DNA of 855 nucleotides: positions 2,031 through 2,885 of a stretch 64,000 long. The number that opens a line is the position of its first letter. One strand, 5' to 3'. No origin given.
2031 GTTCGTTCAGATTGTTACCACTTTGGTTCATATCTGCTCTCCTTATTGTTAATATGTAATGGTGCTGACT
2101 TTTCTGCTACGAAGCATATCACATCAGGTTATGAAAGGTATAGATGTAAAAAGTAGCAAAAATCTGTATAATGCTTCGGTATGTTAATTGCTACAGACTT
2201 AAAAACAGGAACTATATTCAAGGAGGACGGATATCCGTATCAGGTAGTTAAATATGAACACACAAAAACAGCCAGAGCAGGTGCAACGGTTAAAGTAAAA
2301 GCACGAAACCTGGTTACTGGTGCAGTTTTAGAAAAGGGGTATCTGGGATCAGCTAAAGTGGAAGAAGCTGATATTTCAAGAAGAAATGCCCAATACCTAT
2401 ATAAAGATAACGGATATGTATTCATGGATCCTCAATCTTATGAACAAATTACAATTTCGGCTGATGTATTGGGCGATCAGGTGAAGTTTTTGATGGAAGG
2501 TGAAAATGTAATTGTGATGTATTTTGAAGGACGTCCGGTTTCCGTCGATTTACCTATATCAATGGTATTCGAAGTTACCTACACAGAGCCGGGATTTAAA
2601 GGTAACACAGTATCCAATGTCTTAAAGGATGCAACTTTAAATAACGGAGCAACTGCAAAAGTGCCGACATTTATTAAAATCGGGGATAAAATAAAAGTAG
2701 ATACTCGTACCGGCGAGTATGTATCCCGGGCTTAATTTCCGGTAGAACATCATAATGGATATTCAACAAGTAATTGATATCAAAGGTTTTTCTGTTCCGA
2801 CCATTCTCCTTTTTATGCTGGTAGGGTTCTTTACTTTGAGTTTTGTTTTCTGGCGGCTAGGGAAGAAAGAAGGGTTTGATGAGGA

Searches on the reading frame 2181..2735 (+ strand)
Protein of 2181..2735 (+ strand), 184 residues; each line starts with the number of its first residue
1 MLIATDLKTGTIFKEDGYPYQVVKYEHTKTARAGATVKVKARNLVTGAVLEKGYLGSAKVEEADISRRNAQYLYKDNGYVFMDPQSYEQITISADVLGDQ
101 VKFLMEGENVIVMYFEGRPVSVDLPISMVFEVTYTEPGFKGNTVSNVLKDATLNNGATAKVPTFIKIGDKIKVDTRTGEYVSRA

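Call 22: search_protein_families(library=pfam, proteins=[window:2181-2735:+], max_evalue=0.01)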
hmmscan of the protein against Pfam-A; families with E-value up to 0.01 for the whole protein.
window:2181-2735:+ (184 aa): 3 families
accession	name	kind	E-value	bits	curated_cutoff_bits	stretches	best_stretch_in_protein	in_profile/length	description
PF09285.17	Elong-fact-P_C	-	3.2e-25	88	25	1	129-183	2-56/56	Elongation factor P, C-terminal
PF01132.26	EFP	-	1.2e-20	73.6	27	1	68-120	1-54/54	Elongation factor P (EF-P) OB domain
PF08207.18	EFP_N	-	3.2e-16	59.5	23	1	4-59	2-57/58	Elongation factor P (EF-P) KOW-like domain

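Call 45: find_encoding_contigs(protein=window:2181-2735:+, flank=10000, max_places=3)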
Protein window:2181-2735:+ (184 aa): no gene with exactly this product is on record in the collection.
